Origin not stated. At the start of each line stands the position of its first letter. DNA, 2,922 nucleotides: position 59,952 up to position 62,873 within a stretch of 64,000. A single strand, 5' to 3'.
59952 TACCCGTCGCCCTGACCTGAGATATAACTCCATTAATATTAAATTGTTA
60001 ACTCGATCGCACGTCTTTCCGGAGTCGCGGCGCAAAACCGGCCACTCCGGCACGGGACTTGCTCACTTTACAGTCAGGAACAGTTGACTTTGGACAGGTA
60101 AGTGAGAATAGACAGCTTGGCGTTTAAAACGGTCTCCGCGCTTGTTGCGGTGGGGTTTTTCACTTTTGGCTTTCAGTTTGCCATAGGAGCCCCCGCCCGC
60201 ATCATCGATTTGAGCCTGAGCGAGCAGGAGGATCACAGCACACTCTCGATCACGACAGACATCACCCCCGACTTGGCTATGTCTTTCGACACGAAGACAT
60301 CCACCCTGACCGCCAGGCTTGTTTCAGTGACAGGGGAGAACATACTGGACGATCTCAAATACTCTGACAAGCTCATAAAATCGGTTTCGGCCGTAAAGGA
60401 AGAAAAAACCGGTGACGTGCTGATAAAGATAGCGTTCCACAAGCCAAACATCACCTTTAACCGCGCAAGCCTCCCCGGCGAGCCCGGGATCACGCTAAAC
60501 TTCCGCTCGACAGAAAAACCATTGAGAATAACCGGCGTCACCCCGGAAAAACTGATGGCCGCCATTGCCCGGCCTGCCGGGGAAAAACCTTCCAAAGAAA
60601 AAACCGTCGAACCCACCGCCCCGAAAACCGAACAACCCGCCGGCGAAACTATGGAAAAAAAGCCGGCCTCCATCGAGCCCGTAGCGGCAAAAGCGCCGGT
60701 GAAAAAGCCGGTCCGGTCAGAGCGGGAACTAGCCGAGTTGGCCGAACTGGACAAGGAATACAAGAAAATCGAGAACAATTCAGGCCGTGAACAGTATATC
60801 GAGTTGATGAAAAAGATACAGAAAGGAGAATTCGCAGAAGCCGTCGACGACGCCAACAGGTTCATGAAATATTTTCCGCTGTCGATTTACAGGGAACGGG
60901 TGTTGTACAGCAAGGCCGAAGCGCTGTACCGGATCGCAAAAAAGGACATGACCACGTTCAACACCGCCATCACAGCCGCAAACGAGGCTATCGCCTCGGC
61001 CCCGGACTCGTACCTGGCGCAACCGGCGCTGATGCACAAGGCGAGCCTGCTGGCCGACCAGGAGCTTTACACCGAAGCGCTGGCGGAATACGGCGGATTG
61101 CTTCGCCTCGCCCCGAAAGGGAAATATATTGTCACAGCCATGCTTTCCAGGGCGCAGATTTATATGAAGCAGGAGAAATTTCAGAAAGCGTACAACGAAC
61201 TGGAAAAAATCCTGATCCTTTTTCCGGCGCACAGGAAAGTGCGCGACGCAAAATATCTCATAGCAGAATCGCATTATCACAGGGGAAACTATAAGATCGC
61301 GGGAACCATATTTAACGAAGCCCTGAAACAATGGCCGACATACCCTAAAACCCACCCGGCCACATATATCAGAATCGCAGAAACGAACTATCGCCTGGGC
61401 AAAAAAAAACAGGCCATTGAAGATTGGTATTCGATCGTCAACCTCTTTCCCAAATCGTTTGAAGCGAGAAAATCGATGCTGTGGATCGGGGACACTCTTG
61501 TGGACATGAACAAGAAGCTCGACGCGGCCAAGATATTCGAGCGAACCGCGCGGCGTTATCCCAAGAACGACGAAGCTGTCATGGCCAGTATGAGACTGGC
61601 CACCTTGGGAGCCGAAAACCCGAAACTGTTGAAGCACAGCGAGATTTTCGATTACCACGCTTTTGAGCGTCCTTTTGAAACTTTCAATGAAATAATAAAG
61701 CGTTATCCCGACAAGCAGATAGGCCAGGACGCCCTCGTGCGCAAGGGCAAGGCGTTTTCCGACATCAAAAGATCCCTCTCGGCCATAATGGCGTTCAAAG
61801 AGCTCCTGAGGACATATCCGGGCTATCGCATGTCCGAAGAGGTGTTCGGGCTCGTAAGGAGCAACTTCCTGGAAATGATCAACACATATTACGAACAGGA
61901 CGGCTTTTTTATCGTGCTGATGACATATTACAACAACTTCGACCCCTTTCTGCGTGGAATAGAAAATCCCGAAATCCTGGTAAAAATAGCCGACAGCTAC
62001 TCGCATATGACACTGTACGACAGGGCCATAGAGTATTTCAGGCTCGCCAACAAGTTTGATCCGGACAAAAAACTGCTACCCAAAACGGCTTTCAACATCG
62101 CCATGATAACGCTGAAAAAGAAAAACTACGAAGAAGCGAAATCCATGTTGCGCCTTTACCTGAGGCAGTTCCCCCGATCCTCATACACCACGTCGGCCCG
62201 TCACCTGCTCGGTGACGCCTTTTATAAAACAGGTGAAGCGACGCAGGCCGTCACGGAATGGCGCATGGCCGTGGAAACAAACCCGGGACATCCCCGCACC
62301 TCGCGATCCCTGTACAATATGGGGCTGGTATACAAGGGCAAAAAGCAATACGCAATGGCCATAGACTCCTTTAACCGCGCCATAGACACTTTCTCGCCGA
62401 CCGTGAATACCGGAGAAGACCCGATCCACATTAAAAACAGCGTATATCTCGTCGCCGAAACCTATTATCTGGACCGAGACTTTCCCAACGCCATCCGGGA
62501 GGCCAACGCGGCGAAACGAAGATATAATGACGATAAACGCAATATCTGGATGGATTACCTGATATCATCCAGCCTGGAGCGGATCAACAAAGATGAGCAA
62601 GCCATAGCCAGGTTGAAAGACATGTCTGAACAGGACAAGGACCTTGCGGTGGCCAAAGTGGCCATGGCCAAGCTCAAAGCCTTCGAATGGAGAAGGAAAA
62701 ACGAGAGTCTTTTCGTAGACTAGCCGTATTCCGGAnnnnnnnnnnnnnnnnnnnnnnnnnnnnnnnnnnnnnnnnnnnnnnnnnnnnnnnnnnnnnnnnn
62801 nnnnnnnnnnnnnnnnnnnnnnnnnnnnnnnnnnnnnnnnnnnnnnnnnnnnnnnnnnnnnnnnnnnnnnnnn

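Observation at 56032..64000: Regulatory island around the MglA module: domain-less sigma-54 activator, AMIN-like/TPR secreted protein, kinase and response regulator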

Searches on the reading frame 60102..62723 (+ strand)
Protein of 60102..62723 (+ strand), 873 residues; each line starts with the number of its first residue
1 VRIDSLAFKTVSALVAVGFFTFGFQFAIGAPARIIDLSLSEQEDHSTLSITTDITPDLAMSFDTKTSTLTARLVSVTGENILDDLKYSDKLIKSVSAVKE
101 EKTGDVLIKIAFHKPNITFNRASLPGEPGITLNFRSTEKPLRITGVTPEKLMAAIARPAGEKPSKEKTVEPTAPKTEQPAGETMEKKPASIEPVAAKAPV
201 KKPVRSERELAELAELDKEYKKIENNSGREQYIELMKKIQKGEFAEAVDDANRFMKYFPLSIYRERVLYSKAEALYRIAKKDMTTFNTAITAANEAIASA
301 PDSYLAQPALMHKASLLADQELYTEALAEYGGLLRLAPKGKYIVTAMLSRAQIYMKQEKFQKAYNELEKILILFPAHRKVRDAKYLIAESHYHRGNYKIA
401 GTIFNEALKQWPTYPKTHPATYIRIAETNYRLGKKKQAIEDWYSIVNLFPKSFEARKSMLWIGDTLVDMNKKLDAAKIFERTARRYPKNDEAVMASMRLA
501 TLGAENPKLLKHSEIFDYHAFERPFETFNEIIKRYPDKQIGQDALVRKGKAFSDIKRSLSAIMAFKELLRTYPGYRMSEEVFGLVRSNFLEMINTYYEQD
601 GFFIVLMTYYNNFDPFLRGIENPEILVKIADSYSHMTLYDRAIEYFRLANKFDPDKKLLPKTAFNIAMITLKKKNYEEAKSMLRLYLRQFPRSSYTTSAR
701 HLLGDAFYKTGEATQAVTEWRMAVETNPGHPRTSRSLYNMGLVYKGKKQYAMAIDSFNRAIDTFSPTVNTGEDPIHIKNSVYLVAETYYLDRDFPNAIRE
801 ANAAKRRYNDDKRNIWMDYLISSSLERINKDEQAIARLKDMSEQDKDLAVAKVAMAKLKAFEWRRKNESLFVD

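Call 7: search_protein_families(library=pfam, proteins=[window:60102-62723:+], max_evalue=0.01)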
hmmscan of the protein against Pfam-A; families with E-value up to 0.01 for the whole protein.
window:60102-62723:+ (873 aa): 16 families
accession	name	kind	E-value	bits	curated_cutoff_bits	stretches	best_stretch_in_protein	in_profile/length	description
PF13174.12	TPR_6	-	1.9e-28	97.6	26.3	0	458-488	2-32/33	Tetratricopeptide repeat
PF07719.23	TPR_2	-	8.8e-25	85.2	27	2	347-377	4-34/34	Tetratricopeptide repeat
PF13424.12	TPR_12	-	1.1e-23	83.6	30.1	2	697-763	3-74/77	Tetratricopeptide repeat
PF13432.12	TPR_16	-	2.1e-21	76.5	32.7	1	349-415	2-65/65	Tetratricopeptide repeat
PF13525.12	YfiO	-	4.1e-21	76.1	25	3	660-744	5-89/203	Outer membrane lipoprotein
PF13181.12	TPR_8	-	1.6e-19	68.8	25.7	1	735-762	2-29/34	Tetratricopeptide repeat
PF13428.12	TPR_14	-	7.5e-19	66.8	23.5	0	382-416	2-36/44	Tetratricopeptide repeat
PF00515.34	TPR_1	-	1.6e-18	66.1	27.8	1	735-761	2-28/34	Tetratricopeptide repeat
PF12895.13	ANAPC3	-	8.6e-11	42.4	27.2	0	378-439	20-76/82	Anaphase-promoting complex, cyclosome, subunit 3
PF14559.12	TPR_19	-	9e-11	42.4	25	0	318-381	2-62/68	Tetratricopeptide repeat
PF13512.12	TPR_18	-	1.2e-10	42.2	21.9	1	660-743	10-93/145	Tetratricopeptide repeat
PF09976.15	TPR_21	-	1.2e-09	38.6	25.5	1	651-730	104-179/193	Tetratricopeptide repeat-like domain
PF17874.7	TPR_MalT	-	1.9e-05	24.6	45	0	350-477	7-142/336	MalT-like TPR region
PF22883.1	Consortin_N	-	7.4e-05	23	27.7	0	623-648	6-31/52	Consortin, N-terminal domain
PF24885.1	TPR_NPHP3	-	7.7e-05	22.6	100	0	711-766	113-173/239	Nephrocystin-3 TPR domain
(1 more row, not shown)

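Call 14: find_homologous_proteins(query=window:60102-62723:+)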
Query window:60102-62723:+ (873 aa): 25 proteins with E <= 0.001 among 8000 candidates.
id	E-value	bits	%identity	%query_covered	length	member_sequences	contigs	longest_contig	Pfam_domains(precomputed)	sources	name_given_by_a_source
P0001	0.0e+0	1931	100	99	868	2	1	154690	PF09976.16,PF13525.13,PF13428.13,PF13512.13,PF14559.13,PF17874.8,PF00515.35,PF12895.14,PF13424.13,PF13432.13,PF13181.13,PF07719.24,PF13174.13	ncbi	-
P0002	1.6e-291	988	53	100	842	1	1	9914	PF14559.13,PF25063.1,PF13525.13,PF00515.35,PF13424.13,PF24885.2,PF13432.13,PF13428.13,PF13181.13,PF07719.24,PF13174.13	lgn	-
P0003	2.1e-290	984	53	100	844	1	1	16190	PF09976.16,PF13525.13,PF13428.13,PF14559.13,PF13371.13,PF00515.35,PF12895.14,PF13424.13,PF13432.13,PF13181.13,PF07719.24,PF13174.13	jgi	-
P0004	9.2e-289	978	53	100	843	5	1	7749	PF14559.13,PF13525.13,PF00515.35,PF13424.13,PF13432.13,PF13428.13,PF13181.13,PF07719.24,PF13174.13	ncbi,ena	-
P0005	7.3e-287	972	53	100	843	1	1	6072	PF14559.13,PF23914.2,PF13525.13,PF00515.35,PF13424.13,PF13432.13,PF13428.13,PF13181.13,PF07719.24,PF13174.13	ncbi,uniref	ncbi:hypothetical protein MNBD_NITROSPINAE03-1835 [hydrothermal vent metagenome]|uniref:Uncharacteri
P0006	1.0e-280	952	52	99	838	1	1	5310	PF25063.1,PF09976.16,PF13525.13,PF13176.13,PF13428.13,PF14559.13,PF00515.35,PF13424.13,PF13432.13,PF13181.13,PF07719.24,PF13174.13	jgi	jgi:TolA-binding protein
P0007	1.1e-275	935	56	76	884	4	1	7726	PF14559.13,PF13525.13,PF00515.35,PF12895.14,PF13424.13,PF13432.13,PF13428.13,PF13181.13,PF07719.24,PF13174.13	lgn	-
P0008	1.5e-261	889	49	100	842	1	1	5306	PF09976.16,PF13525.13,PF13414.13,PF13428.13,PF14559.13,PF17874.8,PF00515.35,PF12895.14,PF13424.13,PF13432.13,PF13181.13,PF07719.24,PF13174.13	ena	-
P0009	3.8e-255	867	49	98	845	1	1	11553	PF14559.13,PF13431.13,PF13525.13,PF13414.13,PF00515.35,PF13424.13,PF13432.13,PF13428.13,PF13181.13,PF07719.24,PF13174.13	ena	-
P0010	4.2e-245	834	47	98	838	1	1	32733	PF25063.1,PF09976.16,PF13525.13,PF13414.13,PF13176.13,PF13428.13,PF14559.13,PF17874.8,PF00515.35,PF12895.14,PF13424.13,PF13432.13,PF13181.13,PF07719.24,PF13174.13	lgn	-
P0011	5.3e-230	784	46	100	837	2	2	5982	PF14559.13,PF09976.16,PF13525.13,PF00515.35,PF13424.13,PF13432.13,PF13428.13,PF13181.13,PF07719.24,PF13174.13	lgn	-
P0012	6.8e-186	638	42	83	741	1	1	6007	PF09976.16,PF13525.13,PF13176.13,PF13428.13,PF14559.13,PF00515.35,PF12895.14,PF13424.13,PF13432.13,PF13181.13,PF07719.24,PF13174.13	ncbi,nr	ncbi:MAG: tetratricopeptide repeat protein, partial [Nitrospinae bacterium]|nr:tetratricopeptide rep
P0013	4.7e-111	391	33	75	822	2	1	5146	PF09976.16,PF13525.13,PF13414.13,PF13176.13,PF13428.13,PF13374.13,PF14559.13,PF00515.35,PF12895.14,PF13424.13,PF13432.13,PF13181.13,PF07719.24,PF13174.13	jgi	-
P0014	4.5e-18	83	21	71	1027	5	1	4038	PF09976.16,PF13414.13,PF21545.4,PF13512.13,PF24575.2,PF00515.35,PF13424.13,PF28559.1,PF14938.13,PF14561.13,PF07719.24,PF13174.13,PF13431.13,PF23914.2,PF13525.13,PF25062.2,PF13428.13,PF22205.2,PF25064.2,PF14559.13,PF13371.13,PF17874.8,PF22860.3,PF12895.14,PF21033.5,PF13432.13,PF13181.13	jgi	-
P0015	5.1e-18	83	22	53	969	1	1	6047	PF13431.13,PF09976.16,PF13525.13,PF25062.2,PF13428.13,PF25064.2,PF14559.13,PF00515.35,PF12895.14,PF13424.13,PF21033.5,PF13432.13,PF13181.13,PF07719.24,PF13174.13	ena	-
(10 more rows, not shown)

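Call 15: find_encoding_contigs(protein=P0001, flank=10000, max_places=3)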
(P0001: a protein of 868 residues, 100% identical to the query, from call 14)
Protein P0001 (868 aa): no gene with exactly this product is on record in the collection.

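Call 16: find_encoding_contigs(protein=P0010, flank=10000, max_places=3)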
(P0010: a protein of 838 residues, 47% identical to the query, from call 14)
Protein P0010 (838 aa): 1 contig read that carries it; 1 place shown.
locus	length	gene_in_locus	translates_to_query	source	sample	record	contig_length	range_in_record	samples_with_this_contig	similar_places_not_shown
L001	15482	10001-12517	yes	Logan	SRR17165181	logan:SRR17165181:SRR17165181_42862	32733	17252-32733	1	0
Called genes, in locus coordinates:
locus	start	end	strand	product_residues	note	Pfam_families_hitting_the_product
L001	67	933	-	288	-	PF01145:Band_7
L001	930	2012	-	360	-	PF01145:Band_7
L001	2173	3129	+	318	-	PF03255:ACCA, PF01039:Carboxyl_trans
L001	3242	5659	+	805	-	PF13567:DUF4131, PF03772:Competence, PF00753:Lactamase_B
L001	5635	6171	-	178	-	PF00156:Pribosyltran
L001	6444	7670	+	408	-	PF00158:Sigma54_activat, PF14532:Sigma54_activ_2, PF07724:AAA_2 (faint), PF00004:AAA (weak), PF07728:AAA_5, PF25601:AAA_lid_14, PF02954:HTH_8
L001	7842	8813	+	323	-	PF00072:Response_reg, PF14559:TPR_19 (faint), PF00515:TPR_1 (faint), PF07719:TPR_2 (faint), PF13174:TPR_6 (faint), PF13432:TPR_16 (faint), PF25064:ARM_TT21_5th (faint), PF13424:TPR_12 (weak), +3 more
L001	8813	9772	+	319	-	-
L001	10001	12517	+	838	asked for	PF09976:TPR_21 (faint), PF25063:ARM_TT21_C (faint), PF00515:TPR_1 (faint), PF07719:TPR_2 (faint), PF12895:ANAPC3 (faint), PF13174:TPR_6 (faint), PF13424:TPR_12 (faint), PF13525:YfiO (weak), +7 more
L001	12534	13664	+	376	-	PF00512:HisKA, PF02518:HATPase_c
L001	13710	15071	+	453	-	PF00072:Response_reg, PF00158:Sigma54_activat, PF01078:Mg_chelatase (faint), PF14532:Sigma54_activ_2, PF00004:AAA (faint), PF07728:AAA_5, PF25601:AAA_lid_14, PF02954:HTH_8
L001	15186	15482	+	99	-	?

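Call 17: find_encoding_contigs(protein=P0003, flank=10000, max_places=3)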
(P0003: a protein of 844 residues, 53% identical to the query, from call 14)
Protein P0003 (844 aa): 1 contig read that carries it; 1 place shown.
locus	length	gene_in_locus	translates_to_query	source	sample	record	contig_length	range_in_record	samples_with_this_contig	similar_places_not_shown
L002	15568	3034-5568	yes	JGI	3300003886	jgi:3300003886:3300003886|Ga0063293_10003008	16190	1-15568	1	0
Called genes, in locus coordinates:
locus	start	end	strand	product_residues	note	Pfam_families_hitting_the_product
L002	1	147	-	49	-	?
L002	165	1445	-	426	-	PF03460:NIR_SIR_ferr (weak), PF01077:NIR_SIR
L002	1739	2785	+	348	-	PF00072:Response_reg (weak), PF13181:TPR_8 (faint), PF00515:TPR_1 (faint), PF07719:TPR_2 (faint)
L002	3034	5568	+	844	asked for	PF13525:YfiO (faint), PF07719:TPR_2 (faint), PF09976:TPR_21 (faint), PF12895:ANAPC3 (faint), PF13174:TPR_6 (faint), PF13428:TPR_14 (faint), PF13432:TPR_16 (faint), PF13424:TPR_12 (weak), +4 more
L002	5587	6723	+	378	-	PF00512:HisKA, PF02518:HATPase_c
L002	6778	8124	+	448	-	PF00072:Response_reg, PF00158:Sigma54_activat, PF14532:Sigma54_activ_2, PF07728:AAA_5 (weak), PF25601:AAA_lid_14, PF02954:HTH_8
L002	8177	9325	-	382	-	PF01966:HD, PF13286:HD_assoc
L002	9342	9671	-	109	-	PF06999:Suc_Fer-like (weak)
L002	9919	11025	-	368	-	PF01384:PHO4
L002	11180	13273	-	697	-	PF03190:Thioredox_DsbH, PF13098:Thioredoxin_2 (weak), PF13899:Thioredoxin_7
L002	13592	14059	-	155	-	PF07963:N_methyl (weak)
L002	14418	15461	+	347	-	PF01075:Glyco_transf_9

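Call 22: find_related_loci(query=A1, collection=genome_contigs, flank=10000)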
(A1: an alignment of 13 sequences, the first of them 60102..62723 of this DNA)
Query A1 (873 aa) in genome_contigs; peptide patterns used: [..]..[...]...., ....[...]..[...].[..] (x = any residue, [..] = any of these).
41 stretches matched a pattern; 14 encode a relative of the query (tblastn E <= 1e-3); 14 distinct loci.
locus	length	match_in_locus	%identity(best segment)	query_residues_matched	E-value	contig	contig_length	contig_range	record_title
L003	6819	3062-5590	53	1-873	0e+0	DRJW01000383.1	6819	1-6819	MAG TPA_asm: Nitrospirae bacterium isolate HyVt-426 HyVt-426_k95_71445, whole genome shotgun sequence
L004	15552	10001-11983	56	213-873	0e+0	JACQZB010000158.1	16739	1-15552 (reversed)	MAG: Nitrospinota bacterium isolate NC_groundwater_1556_Pr4_S-0.65um_63_8 SR1-18-Sp65_coassembly_scaffold_621258, whole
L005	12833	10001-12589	45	1-872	0e+0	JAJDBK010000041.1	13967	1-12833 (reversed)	MAG: Nitrospinaceae bacterium isolate OFTM379 OFTM379_40, whole genome shotgun sequence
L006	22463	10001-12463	46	20-873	0e+0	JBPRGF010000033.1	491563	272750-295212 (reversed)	MAG: Candidatus Nitrospinota bacterium M3_3B_026 megahit_1822151, whole genome shotgun sequence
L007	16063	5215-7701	40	9-871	0e+0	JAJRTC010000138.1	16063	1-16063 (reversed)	MAG: Nitrospirae bacterium isolate Dive96_bin1.228 k141_2705221, whole genome shotgun sequence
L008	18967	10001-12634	43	1-871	0e+0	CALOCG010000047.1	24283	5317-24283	MAG: Nitrospinota bacterium isolate LOGT_bin.0048 genome assembly, contig: contig_76082, whole genome shotgun sequence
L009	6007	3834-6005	42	17-744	0e+0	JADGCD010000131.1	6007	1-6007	MAG: Nitrospinota bacterium isolate nWMHbin6 nWMH_bin6_NODE_131_length_6007_cov_3.009241, whole genome shotgun sequence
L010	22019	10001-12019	36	203-871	5e-129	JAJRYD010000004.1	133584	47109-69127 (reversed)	MAG: Nitrospirae bacterium isolate Dive96_bin3.244 k141_323167, whole genome shotgun sequence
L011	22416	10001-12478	28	1-871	9e-111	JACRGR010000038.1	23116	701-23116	MAG: Nitrospinota bacterium isolate NC_groundwater_1756_Pr3_B-0.1um_59_45 SR-2_scaffold_141_1506718, whole genome shotgu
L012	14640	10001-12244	30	116-871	8e-105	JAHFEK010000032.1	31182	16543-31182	MAG: Nitrospinales bacterium isolate nzgw267 NODE_2084_length_31183_cov_4.484064, whole genome shotgun sequence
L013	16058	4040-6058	32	196-871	3e-104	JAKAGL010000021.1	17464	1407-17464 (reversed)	MAG: bacterium isolate WY2.bin26 NODE_4594_length_17464_cov_1.287478, whole genome shotgun sequence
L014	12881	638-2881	30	116-871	3e-102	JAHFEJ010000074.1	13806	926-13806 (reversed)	MAG: Nitrospinales bacterium isolate nzgw266 NODE_1286_length_13807_cov_4.286132, whole genome shotgun sequence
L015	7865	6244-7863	35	200-788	3e-95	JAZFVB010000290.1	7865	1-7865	MAG: Nitrospinota bacterium isolate BS2bin.9 BS2bin.9_290, whole genome shotgun sequence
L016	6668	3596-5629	29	188-871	3e-91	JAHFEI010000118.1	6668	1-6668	MAG: Nitrospinales bacterium isolate nzgw265 NODE_35962_length_6669_cov_2.913103, whole genome shotgun sequence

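Call 53: search_protein_families(library=ncbifam, proteins=[window:60102-62723:+, L001:13710-15071:+], max_evalue=0.00001)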
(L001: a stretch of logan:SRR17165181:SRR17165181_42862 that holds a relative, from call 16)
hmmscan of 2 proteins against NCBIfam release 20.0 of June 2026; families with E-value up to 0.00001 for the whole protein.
window:60102-62723:+ (873 aa): 10 families
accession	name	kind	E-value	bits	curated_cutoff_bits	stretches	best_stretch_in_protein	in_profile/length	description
TIGR02795.1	tol_pal_ybgF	equivalog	5.8e-52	175.3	90.1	3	661-765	3-107/119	tol-pal system protein YbgF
TIGR03302.1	OM_YfiO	subfamily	2.8e-31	108.9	81.4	3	653-759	26-126/239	outer membrane protein assembly factor BamD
NF008068.0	PRK10803.1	equivalog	4.8e-21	75.9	383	2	662-767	144-250/263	cell division protein CpoB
NF040959.1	MamA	equivalog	1.4e-14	54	200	1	622-762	70-201/204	magnetosome protein MamA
TIGR02917.1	PEP_TPR_lipo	equivalog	1.8e-14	52.6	312.2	1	308-487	194-360/899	XrtA/PEP-CTERM system TPR-repeat protein PrsT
NF052312.1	T9SS_PorW_SprE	equivalog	2e-14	53.2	250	1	638-764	119-246/716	type IX secretion system periplasmic lipoprotein PorW/SprE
TIGR02521.1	type_IV_pilW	equivalog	2.4e-09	37.1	154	0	708-833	110-224/234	type IV pilus biogenesis/stability protein PilW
NF033762.1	social_mot_Tgl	equivalog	1.9e-08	34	225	1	642-759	85-195/252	social motility TPR repeat lipoprotein Tgl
TIGR02552.1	LcrH_SycD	equivalog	5.3e-08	32.7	104.8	0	628-690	57-116/136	SycD/LcrH family type III secretion system chaperone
NF008119.0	PRK10866.1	equivalog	6.4e-06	26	363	0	661-814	33-174/243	outer membrane protein assembly factor BamD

L001:13710-15071:+ (453 aa): 106 families (the best 25 are shown)
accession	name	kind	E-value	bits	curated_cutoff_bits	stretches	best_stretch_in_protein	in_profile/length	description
NF008469.0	PRK11361.1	equivalog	7.3e-137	456.8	714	1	2-445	17-455/461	acetoacetate metabolism transcriptional regulator AtoC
NF050807.1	TransRegFlbDCaul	equivalog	1.9e-131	439.1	750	1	135-446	117-440/454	sigma-54-dependent transcriptional regulator FlbD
TIGR01818.1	ntrC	equivalog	1.9e-120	402.8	558.6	1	2-382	11-380/463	nitrogen regulation protein NR(I)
NF007689.0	PRK10365.1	equivalog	1.7e-115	386.3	760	1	8-441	23-439/441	sigma-54-dependent response regulator transcription factor ZraR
TIGR01817.1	nifA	equivalog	5.3e-115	385.2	528.85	1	127-382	187-441/534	nif-specific transcriptional activator NifA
TIGR02915.1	PEP_resp_reg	equivalog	4.5e-107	358.7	502.6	1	16-444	23-442/445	PEP-CTERM-box response regulator transcription factor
NF041552.1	TF_PrdR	equivalog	3e-104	349.4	795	1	136-445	267-577/577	sigma-54 dependent transcriptional regulator PrdR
NF041946.1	LuxO_transreg_Vib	equivalog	1.4e-103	347.2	800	1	13-383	20-378/463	quorum-sensing sigma-54 dependent transcriptional regulator LuxO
NF008176.1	PRK10923.1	equivalog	1.8e-100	336.8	620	1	2-382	16-384/469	nitrogen regulation protein NR(I)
NF011695.0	PRK15115.1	equivalog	8.8e-99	331.2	763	1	9-432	26-424/445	two-component system response regulator GlrR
NF049963.1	RespRegFlgRCampy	domain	9.1e-98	327.9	750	1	8-445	19-428/429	fla regulon two-component system response regulator FlgR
NF051870.1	NAssimRespRegNtrX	equivalog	1.7e-97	327.2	600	1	6-441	18-447/452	nitrogen assimilation response regulator NtrX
NF038308.1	RNA_repair_RtcR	equivalog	5e-94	316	650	1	133-447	177-519/530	RNA repair transcriptional activator RtcR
NF003451.0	PRK05022.1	equivalog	7.5e-94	315.3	476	1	117-434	171-498/512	nitric oxide reductase transcriptional regulator NorR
NF041906.1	V4R_TF_MobR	exception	3.3e-92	309.7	999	1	140-442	236-542/544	phenol degradation transcriptional regulator MobR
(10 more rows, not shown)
